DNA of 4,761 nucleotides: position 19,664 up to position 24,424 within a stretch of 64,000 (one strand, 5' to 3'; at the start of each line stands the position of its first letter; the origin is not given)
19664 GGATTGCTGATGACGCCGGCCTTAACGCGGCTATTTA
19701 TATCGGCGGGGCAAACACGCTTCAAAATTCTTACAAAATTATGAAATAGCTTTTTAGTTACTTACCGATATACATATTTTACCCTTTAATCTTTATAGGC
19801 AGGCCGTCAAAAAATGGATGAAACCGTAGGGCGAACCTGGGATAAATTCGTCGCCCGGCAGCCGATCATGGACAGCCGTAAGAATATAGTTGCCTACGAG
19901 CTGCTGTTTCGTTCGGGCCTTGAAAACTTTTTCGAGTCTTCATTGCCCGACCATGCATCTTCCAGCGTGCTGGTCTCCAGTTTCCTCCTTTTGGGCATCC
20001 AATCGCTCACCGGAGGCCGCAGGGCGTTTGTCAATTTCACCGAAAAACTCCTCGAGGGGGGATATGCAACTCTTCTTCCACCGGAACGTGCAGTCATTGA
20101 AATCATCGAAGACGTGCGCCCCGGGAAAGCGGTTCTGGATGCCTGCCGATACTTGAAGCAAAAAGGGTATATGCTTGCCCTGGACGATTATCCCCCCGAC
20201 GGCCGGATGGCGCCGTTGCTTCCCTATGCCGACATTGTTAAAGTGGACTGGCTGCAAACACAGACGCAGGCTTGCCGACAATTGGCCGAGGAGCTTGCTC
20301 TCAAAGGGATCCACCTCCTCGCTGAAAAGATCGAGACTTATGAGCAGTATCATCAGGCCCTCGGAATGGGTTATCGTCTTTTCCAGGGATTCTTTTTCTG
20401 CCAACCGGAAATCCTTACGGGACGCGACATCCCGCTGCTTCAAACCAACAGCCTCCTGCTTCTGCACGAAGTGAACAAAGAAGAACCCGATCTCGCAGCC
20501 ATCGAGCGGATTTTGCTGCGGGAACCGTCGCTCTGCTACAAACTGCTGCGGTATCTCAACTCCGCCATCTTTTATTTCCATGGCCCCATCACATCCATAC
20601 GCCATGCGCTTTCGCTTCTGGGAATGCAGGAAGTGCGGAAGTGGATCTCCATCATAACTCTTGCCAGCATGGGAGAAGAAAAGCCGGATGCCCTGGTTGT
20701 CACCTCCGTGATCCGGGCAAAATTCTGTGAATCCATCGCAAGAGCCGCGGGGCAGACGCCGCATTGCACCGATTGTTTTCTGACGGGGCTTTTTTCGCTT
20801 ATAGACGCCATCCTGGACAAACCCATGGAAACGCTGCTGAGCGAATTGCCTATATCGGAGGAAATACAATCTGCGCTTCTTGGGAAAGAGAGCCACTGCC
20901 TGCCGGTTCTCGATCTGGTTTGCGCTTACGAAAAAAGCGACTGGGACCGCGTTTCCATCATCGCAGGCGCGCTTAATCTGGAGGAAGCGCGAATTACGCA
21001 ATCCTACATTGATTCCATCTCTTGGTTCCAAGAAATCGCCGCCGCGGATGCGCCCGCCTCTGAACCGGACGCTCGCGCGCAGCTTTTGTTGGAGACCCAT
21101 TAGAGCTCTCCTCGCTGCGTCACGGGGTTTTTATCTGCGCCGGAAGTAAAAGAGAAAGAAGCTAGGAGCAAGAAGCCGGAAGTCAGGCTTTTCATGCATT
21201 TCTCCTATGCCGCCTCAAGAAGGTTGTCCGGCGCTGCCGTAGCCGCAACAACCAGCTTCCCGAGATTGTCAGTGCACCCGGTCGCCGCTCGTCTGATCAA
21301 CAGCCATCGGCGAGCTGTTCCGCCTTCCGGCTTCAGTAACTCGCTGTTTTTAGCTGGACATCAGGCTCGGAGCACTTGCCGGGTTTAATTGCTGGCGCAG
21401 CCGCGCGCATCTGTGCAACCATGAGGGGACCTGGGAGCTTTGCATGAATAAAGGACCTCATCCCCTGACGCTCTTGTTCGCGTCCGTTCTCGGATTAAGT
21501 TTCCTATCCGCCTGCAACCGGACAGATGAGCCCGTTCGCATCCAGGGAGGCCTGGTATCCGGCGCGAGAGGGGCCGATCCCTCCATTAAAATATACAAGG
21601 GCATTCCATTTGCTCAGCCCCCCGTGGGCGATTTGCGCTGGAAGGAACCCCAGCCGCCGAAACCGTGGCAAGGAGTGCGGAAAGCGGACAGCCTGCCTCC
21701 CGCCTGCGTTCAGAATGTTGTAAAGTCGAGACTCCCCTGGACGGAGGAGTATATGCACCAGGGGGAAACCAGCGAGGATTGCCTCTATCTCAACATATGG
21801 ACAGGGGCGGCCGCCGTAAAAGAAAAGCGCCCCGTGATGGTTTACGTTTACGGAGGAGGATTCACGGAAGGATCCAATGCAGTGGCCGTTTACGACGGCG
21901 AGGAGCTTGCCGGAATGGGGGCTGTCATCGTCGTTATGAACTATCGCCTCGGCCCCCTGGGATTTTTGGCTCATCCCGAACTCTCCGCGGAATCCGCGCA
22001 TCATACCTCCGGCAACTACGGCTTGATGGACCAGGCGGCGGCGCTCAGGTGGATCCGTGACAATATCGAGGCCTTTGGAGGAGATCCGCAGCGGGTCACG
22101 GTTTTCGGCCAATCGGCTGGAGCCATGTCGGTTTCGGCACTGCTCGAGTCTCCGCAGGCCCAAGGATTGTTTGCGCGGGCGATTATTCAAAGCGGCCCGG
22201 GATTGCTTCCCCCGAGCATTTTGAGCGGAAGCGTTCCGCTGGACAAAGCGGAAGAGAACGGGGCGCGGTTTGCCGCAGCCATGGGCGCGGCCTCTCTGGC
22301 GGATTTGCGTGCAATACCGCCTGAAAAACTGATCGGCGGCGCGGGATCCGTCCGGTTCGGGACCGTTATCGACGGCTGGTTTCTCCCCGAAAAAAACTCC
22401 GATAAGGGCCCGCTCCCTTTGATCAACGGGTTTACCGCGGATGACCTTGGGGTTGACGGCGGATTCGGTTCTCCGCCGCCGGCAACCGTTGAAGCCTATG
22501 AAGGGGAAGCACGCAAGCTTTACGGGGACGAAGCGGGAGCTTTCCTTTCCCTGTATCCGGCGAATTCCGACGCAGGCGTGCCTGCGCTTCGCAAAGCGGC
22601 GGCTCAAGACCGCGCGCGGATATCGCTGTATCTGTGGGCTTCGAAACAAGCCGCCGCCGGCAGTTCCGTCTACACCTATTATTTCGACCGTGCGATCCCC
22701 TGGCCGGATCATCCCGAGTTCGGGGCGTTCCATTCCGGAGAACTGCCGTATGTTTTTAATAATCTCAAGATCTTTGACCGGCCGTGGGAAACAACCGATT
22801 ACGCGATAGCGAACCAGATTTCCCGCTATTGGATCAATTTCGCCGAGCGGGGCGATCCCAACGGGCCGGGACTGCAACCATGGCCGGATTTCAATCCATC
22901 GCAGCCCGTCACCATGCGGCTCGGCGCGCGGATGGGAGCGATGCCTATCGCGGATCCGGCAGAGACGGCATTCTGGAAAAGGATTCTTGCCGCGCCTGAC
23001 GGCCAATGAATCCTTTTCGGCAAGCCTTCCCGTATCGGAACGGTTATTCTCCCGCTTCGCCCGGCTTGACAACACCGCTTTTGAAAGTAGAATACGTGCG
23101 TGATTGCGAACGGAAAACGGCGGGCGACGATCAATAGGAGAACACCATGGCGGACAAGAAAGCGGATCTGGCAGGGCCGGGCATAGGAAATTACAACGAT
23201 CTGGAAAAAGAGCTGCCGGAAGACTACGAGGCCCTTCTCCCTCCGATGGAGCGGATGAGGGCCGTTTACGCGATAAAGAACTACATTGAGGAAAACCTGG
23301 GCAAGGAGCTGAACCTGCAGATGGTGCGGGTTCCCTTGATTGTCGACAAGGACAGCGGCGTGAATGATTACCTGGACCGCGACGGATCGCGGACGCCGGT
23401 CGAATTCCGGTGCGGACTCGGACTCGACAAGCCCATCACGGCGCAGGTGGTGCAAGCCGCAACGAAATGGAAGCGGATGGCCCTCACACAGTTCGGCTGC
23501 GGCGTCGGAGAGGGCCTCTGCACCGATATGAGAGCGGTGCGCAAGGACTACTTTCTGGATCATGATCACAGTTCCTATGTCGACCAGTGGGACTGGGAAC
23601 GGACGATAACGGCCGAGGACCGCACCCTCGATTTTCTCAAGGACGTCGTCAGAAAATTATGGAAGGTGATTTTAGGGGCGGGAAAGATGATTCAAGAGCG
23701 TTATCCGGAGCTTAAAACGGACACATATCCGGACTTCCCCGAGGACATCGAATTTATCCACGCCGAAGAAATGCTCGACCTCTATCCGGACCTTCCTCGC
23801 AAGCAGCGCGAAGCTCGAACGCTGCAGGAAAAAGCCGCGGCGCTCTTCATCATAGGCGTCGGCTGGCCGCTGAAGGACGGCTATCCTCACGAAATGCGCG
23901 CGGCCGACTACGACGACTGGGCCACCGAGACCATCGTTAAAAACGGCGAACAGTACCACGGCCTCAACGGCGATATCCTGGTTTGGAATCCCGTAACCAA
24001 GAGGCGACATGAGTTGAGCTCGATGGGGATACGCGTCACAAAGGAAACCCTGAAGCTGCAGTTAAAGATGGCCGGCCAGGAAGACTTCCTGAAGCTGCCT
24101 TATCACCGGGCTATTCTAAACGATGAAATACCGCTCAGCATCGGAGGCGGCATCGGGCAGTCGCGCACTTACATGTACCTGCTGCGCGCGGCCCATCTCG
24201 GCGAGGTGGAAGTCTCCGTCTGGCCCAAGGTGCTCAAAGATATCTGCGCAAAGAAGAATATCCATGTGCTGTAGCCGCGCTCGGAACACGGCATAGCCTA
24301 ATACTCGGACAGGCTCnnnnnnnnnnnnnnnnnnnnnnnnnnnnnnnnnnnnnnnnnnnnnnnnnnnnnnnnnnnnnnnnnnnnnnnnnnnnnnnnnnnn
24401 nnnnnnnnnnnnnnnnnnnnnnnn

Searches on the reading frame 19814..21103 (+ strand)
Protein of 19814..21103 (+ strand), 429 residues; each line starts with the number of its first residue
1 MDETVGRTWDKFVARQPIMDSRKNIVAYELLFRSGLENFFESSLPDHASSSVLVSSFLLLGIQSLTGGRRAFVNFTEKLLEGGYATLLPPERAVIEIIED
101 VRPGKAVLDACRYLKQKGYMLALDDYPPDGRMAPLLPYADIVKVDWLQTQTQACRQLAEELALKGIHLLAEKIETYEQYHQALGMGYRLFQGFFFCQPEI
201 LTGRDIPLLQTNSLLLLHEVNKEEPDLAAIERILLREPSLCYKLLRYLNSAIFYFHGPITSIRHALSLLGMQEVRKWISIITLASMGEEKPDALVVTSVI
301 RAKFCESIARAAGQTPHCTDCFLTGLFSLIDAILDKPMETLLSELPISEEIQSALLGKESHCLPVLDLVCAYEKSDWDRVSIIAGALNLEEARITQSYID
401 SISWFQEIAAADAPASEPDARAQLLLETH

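Call 41: search_protein_families(library=pfam, proteins=[window:19814-21103:+], max_evalue=0.00001)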
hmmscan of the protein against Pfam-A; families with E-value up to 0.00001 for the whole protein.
window:19814-21103:+ (429 aa): 2 families
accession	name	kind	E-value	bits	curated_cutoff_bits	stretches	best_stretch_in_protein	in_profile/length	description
PF08668.18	HDOD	-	1.8e-16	60.6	22.9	1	207-329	2-129/196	HDOD domain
PF00563.25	EAL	-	8.3e-09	35.6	31.3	1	84-198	110-236/236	EAL domain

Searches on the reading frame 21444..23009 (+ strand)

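Call 3: search_protein_families(library=pfam, proteins=[window:21444-23009:+], max_evalue=0.01)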
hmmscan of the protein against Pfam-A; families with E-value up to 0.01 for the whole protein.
window:21444-23009:+ (521 aa): 4 families
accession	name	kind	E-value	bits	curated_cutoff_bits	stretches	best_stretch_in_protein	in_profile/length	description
PF00135.34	COesterase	-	1.6e-105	354.4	27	2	30-333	4-315/515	Carboxylesterase family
PF20434.5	BD-FAE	-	1.6e-09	38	26.8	1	124-227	8-100/215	BD-FAE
PF07859.19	Abhydrolase_3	-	1.5e-08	35.1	25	1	194-235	49-90/210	alpha/beta hydrolase fold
PF00326.27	Peptidase_S9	-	3.9e-05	23.7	22.6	1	182-251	33-97/213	Prolyl oligopeptidase family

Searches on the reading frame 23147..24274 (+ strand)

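Call 3: search_protein_families(library=pfam, proteins=[window:23147-24274:+], max_evalue=0.01)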
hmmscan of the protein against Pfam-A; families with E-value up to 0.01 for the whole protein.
window:23147-24274:+ (375 aa): 1 family
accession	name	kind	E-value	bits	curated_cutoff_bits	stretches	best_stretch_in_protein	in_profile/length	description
PF03590.20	AsnA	-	6e-78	262.2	27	1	39-285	3-227/228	Aspartate-ammonia ligase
